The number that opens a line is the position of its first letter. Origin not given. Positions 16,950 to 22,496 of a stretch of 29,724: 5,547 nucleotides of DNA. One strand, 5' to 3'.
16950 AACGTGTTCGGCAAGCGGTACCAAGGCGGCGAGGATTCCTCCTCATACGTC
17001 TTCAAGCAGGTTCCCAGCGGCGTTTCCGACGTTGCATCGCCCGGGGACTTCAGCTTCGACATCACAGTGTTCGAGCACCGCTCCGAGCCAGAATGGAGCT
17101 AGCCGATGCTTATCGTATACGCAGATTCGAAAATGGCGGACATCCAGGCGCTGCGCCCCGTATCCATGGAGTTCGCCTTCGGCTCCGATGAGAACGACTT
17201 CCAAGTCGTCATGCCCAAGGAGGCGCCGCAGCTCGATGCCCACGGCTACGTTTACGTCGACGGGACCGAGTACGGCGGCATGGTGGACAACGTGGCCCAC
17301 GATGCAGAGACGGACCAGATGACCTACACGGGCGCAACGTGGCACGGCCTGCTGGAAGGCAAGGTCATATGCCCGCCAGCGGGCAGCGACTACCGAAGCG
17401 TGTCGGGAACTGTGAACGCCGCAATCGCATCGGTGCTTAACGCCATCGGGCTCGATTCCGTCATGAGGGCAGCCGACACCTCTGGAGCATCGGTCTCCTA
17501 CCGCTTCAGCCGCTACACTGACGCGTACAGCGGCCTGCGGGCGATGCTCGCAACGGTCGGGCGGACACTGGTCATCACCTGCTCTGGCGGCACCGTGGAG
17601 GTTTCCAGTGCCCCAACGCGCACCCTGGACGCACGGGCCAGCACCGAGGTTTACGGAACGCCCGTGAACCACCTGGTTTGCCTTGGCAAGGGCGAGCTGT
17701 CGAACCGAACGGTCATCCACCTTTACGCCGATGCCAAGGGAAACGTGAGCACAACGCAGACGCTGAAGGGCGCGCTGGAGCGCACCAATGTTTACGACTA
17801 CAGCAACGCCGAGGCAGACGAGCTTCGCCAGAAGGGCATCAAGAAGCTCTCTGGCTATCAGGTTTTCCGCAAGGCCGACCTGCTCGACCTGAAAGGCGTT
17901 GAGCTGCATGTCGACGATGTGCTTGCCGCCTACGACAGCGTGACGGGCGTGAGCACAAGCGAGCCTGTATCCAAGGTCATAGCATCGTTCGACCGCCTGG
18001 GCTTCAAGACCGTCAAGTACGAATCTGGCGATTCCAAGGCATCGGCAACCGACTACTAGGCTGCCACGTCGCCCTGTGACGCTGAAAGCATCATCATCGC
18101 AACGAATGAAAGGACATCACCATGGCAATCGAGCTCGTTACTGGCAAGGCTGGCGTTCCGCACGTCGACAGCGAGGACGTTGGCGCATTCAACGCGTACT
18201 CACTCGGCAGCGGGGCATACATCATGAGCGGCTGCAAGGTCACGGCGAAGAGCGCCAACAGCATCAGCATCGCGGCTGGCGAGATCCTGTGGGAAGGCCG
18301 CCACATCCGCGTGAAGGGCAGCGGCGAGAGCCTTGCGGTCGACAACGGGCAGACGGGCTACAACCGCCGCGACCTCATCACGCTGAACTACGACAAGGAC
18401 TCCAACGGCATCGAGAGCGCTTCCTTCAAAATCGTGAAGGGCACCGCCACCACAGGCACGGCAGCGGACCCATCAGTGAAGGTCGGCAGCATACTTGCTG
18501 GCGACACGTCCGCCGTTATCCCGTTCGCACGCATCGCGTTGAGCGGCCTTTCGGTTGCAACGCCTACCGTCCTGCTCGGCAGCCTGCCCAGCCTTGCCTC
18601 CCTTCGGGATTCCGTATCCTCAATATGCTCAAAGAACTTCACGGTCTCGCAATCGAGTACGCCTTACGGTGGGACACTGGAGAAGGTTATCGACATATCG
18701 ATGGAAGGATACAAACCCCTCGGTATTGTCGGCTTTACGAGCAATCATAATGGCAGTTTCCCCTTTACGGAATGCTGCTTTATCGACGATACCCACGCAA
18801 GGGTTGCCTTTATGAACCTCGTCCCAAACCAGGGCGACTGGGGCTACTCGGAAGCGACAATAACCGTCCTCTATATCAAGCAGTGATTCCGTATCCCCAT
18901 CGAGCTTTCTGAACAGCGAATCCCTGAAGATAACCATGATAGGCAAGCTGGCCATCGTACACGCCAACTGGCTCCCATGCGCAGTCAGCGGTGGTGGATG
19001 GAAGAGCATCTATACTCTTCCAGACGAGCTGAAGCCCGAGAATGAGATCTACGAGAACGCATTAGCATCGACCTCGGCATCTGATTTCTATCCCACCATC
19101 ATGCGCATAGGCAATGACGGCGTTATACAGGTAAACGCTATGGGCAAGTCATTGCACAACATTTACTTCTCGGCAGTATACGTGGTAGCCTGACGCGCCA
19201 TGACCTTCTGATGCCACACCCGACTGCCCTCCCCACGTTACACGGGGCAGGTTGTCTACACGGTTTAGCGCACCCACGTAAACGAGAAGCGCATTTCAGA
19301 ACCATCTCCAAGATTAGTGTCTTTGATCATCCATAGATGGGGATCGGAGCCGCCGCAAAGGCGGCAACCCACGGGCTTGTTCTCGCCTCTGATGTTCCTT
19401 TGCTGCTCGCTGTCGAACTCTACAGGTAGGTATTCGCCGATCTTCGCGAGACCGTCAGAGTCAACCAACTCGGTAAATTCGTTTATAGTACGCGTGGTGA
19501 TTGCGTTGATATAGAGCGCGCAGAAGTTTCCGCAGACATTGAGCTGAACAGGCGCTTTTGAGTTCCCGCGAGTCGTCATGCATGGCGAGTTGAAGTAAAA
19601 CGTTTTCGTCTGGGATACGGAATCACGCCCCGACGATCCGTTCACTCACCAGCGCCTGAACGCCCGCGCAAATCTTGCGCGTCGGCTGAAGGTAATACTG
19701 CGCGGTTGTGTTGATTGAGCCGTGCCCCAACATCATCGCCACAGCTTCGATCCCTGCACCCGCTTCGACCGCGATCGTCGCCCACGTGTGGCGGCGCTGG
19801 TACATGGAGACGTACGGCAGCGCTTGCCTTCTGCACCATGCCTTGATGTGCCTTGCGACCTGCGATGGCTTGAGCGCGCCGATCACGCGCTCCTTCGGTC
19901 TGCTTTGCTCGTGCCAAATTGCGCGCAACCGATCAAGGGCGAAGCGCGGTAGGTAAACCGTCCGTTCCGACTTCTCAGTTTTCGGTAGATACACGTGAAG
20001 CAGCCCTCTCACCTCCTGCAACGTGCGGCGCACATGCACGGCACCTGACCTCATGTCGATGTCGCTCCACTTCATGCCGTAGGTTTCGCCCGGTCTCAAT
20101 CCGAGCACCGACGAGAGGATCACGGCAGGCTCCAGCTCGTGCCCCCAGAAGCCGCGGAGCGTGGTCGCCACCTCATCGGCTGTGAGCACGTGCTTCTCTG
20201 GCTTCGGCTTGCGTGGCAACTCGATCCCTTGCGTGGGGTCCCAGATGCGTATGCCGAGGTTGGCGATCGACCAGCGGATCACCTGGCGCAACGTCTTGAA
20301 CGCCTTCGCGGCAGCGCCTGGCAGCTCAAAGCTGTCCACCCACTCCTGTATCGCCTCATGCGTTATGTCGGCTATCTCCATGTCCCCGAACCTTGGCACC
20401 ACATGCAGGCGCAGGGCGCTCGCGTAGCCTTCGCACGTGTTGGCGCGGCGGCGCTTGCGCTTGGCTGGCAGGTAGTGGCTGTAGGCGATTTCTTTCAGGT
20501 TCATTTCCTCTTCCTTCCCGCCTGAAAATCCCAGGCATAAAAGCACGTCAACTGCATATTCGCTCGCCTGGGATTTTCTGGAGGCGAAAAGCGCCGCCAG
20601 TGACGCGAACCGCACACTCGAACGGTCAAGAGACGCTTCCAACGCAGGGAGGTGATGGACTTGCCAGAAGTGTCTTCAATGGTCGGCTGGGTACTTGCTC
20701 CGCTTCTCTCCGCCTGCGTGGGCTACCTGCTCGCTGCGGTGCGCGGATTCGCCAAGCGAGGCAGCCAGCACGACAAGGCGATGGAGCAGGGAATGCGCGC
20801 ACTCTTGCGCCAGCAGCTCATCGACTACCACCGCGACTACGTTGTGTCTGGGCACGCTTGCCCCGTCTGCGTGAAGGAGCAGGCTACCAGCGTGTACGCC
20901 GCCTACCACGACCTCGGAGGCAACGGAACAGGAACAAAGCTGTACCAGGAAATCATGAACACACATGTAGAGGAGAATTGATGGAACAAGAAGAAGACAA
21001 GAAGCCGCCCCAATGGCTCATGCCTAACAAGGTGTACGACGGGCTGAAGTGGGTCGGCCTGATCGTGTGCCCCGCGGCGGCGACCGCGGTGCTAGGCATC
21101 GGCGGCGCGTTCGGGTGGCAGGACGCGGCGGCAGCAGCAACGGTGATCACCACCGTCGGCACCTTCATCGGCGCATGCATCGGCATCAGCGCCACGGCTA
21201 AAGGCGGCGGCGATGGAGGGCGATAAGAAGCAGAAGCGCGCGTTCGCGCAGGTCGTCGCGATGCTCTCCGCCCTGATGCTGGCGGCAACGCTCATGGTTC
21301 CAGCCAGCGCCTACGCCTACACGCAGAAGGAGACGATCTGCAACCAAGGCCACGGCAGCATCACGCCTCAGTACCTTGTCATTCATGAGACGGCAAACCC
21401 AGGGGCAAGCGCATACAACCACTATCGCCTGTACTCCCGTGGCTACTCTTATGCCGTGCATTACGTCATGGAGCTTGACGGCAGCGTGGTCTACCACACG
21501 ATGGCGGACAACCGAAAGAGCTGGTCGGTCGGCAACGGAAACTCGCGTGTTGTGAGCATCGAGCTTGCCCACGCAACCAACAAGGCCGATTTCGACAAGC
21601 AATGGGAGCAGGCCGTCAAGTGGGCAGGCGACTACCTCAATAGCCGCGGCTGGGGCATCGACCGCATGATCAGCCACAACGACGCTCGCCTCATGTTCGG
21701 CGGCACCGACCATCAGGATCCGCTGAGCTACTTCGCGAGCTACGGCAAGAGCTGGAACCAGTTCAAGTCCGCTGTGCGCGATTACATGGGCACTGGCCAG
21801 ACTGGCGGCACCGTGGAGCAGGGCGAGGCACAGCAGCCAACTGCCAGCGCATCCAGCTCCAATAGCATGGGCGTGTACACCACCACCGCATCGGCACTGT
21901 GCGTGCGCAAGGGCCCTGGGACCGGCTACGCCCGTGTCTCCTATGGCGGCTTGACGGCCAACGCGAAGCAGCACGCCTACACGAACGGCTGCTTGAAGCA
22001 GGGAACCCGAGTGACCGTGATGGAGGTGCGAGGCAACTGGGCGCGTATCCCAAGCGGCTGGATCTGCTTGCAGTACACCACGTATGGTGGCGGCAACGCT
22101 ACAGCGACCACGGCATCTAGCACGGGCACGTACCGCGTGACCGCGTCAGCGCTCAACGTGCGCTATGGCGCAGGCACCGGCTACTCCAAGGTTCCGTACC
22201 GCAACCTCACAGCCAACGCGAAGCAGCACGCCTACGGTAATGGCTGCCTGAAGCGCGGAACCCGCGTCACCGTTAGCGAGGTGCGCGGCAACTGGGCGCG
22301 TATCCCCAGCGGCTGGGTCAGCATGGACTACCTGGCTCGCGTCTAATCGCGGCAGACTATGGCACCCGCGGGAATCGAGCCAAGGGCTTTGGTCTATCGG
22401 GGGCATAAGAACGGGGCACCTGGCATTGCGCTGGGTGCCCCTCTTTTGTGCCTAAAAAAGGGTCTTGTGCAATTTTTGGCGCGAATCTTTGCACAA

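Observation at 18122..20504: Shufflon-like tail-fiber C-terminus switching module with its own tyrosine recombinase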

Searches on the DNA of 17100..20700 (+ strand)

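Call 12: search_dna_similar(query=window:17100-20700:+, collection=phages, mode=distant)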
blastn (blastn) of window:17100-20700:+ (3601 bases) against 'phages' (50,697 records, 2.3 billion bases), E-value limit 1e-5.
Records with a match: 3; places in all: 3; records where one place covers at least 80% of the query: 0.
Best place of each record, by identity: 60-80% 3.
By first word of the organism name: Bifidobacterium 2; Siphoviridae 1.
By host as written in the record: Bifidobacterium thermophilum MBT94004 1; Bifidobacterium thermophilum 94004 1; - 1.
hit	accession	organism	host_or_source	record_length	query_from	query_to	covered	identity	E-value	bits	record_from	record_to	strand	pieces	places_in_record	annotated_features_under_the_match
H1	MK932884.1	Bifidobacterium phage PMBT6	Bifidobacterium thermophilum MBT94004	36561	568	725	4%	69.6%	8e-9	70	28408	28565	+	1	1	head fiber protein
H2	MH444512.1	Bifidobacterium phage PMBT6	Bifidobacterium thermophilum 94004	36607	568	725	4%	69.6%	8e-9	70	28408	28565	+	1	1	head fiber protein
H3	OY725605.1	Siphoviridae sp. ctl617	-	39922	568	725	4%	69.0%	3e-7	65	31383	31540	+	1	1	minor tail protein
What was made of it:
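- Tried and rejected: A BLASTN search of the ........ phage collection gave only a 158-nt weak hit to Bifidobacterium phage PMBT6 (call 12).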

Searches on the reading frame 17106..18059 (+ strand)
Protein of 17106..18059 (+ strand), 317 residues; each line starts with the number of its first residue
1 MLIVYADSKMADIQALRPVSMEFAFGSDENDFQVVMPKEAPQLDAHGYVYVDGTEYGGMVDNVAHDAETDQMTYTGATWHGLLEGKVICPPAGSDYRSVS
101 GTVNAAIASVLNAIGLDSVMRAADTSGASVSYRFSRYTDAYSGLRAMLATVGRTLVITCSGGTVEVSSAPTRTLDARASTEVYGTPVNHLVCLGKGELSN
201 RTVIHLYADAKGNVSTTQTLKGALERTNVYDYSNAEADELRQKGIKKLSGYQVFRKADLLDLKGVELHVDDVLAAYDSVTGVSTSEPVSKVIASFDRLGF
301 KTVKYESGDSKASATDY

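Call 10: search_protein_families(library=pfam, proteins=[window:17106-18059:+], max_evalue=0.01)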
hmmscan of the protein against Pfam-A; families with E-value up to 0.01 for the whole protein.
window:17106-18059:+ (317 aa): 0 families

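Call 47: search_protein_families(library=phrogs, proteins=[window:17106-18059:+], max_evalue=0.01)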
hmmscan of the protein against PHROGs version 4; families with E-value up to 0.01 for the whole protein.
window:17106-18059:+ (317 aa): 2 families
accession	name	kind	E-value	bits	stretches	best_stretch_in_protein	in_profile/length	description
phrog_538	-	tail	9.1e-39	134.6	1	29-313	59-379/684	minor tail protein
phrog_20474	-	lysis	0.0052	14.9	1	99-235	1771-1902/1954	endolysin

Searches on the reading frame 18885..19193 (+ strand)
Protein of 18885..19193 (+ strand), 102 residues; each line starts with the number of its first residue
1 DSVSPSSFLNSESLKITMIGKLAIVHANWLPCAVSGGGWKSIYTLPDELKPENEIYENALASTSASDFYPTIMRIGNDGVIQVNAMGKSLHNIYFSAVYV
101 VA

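Call 10: search_protein_families(library=pfam, proteins=[window:18885-19193:+], max_evalue=0.01)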
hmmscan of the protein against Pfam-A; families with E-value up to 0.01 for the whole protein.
window:18885-19193:+ (102 aa): 0 families

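Call 35: find_encoding_contigs(protein=window:18936-19193:+, flank=5000, max_places=8)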
Protein window:18936-19193:+ (85 aa): 21 contigs read that carry it; 8 places shown.
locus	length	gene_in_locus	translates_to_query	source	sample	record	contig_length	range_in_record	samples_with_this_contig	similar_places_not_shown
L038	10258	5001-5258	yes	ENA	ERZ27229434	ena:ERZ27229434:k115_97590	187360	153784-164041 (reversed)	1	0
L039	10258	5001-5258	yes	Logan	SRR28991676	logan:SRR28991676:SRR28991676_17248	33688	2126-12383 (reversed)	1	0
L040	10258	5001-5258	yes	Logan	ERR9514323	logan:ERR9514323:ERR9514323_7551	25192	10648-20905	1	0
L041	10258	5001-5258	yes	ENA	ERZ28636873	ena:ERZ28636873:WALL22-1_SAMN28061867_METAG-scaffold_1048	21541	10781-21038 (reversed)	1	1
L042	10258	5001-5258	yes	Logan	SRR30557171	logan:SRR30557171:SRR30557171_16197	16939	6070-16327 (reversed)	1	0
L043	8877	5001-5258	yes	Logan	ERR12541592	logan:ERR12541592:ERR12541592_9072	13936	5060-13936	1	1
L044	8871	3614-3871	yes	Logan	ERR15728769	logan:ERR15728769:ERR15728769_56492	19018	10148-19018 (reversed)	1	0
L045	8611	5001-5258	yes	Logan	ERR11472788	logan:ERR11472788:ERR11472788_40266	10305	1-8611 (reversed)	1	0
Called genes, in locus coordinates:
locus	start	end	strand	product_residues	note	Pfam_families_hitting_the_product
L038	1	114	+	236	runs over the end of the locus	PF02698:DUF218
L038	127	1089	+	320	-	PF00389:2-Hacid_dh, PF02826:2-Hacid_dh_C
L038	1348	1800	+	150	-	PF00149:Metallophos (faint), PF12850:Metallophos_2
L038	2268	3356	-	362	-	PF08239:SH3_3 (faint), PF01510:Amidase_2, PF08460:SH3_5 (weak)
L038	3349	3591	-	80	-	PF16938:Phage_holin_Dp1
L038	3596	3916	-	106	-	-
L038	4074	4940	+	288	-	PF14659:Phage_int_SAM_3 (weak), PF00589:Phage_integrase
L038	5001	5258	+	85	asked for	-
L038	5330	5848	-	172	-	-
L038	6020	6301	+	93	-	-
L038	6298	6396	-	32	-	-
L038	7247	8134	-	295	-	-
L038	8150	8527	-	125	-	PF21939:Gp10_C (faint)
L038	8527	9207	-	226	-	-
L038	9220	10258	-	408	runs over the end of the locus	PF14594:Sipho_Gp37 (faint)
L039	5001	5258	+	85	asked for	-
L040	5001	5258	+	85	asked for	-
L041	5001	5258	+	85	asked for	-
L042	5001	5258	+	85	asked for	-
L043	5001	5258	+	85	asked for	-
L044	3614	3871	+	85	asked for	-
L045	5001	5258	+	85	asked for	-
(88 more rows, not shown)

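Call 47: search_protein_families(library=phrogs, proteins=[window:18885-19193:+], max_evalue=0.01)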
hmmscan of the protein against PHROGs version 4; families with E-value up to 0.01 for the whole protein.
window:18885-19193:+ (102 aa): 1 family
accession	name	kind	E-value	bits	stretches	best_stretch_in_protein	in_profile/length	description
phrog_11445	-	tail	0.0006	17.8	1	40-99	1634-1693/2001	minor tail protein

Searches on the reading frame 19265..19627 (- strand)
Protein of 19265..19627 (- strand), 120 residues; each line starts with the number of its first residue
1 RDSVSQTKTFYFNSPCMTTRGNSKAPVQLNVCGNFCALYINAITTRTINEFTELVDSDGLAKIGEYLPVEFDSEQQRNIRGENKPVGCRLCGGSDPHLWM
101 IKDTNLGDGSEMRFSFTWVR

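Call 10: search_protein_families(library=pfam, proteins=[window:19265-19627:-], max_evalue=0.01)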
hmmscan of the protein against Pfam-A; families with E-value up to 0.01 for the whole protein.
window:19265-19627:- (120 aa): 0 families

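Call 63: find_encoding_contigs(protein=window:19265-19579:-, flank=3000, max_places=10)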
Protein window:19265-19579:- (104 aa): 17 contigs read that carry it; 10 places shown.
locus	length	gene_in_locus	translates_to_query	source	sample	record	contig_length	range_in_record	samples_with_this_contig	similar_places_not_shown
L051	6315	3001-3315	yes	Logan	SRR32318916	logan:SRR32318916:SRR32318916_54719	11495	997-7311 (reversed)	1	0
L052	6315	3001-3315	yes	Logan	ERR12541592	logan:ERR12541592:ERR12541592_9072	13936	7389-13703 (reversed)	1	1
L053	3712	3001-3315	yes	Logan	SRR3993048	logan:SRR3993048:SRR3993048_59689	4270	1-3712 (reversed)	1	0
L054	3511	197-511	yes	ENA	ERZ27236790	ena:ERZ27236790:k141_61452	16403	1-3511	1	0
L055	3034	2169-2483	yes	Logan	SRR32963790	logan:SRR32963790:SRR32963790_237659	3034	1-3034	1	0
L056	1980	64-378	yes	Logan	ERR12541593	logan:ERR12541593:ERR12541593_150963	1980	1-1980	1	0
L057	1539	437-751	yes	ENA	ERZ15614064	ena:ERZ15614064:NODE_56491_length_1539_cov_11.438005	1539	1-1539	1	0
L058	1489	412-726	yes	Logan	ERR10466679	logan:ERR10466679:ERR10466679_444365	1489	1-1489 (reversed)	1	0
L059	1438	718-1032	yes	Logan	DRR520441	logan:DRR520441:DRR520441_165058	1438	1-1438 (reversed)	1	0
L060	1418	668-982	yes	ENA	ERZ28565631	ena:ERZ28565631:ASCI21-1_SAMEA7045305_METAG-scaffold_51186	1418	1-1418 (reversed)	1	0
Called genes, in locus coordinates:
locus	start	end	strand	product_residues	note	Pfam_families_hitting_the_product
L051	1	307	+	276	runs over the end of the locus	-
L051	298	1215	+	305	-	-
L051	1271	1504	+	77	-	-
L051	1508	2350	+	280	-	-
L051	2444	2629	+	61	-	-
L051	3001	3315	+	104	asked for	-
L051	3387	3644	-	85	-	-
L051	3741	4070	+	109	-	-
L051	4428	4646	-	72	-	-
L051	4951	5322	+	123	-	PF05105:Phage_holin_4_1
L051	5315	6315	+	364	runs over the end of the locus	PF01510:Amidase_2, PF08239:SH3_3 (faint)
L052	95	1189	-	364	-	PF01510:Amidase_2, PF08239:SH3_3 (faint)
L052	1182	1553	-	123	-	PF05105:Phage_holin_4_1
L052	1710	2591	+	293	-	PF14659:Phage_int_SAM_3, PF00589:Phage_integrase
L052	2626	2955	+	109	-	-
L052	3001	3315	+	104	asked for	-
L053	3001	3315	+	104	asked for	-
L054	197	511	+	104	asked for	-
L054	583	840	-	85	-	-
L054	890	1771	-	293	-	PF14659:Phage_int_SAM_3, PF00589:Phage_integrase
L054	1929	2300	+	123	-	PF05105:Phage_holin_4_1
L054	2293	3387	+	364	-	PF01510:Amidase_2, PF08239:SH3_3 (faint)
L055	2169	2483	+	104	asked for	-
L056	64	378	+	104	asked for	-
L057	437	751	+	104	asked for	-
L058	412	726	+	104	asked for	-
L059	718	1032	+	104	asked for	-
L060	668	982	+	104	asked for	-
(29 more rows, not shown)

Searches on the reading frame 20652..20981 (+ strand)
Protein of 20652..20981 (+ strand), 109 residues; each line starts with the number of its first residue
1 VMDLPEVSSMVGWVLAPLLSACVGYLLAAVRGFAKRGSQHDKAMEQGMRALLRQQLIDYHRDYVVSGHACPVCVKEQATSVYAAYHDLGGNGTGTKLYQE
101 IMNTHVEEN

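Call 10: search_protein_families(library=pfam, proteins=[window:20652-20981:+], max_evalue=0.01)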
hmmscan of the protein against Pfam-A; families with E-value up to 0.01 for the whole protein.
window:20652-20981:+ (109 aa): 0 families

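Call 83: search_protein_families(library=phrogs, proteins=[window:20652-20981:+], max_evalue=0.001)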
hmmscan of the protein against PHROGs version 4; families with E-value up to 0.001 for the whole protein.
window:20652-20981:+ (109 aa): 2 families
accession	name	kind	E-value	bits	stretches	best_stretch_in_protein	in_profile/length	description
phrog_4105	-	unknown function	4.6e-18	66.4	1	10-108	3-100/103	-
phrog_4257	-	unknown function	2.3e-05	25.7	1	42-109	70-136/138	-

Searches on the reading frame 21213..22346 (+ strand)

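Call 10: search_protein_families(library=pfam, proteins=[window:21213-22346:+], max_evalue=0.01)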
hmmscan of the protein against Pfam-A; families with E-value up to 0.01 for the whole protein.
window:21213-22346:+ (377 aa): 4 families
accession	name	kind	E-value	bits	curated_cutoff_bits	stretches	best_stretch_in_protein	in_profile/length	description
PF01510.30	Amidase_2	-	1.8e-14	54.6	26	1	51-170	4-129/131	N-acetylmuramoyl-L-alanine amidase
PF08239.17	SH3_3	-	3e-09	37.4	27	1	346-374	19-53/54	Bacterial SH3 domain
PF24246.1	SH3b_T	-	9.9e-05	23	27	0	254-279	32-57/74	SH3b_T domain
PF01957.25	NfeD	-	0.0026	18.3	29.1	0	238-277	17-53/57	NfeD-like C-terminal, partner-binding domain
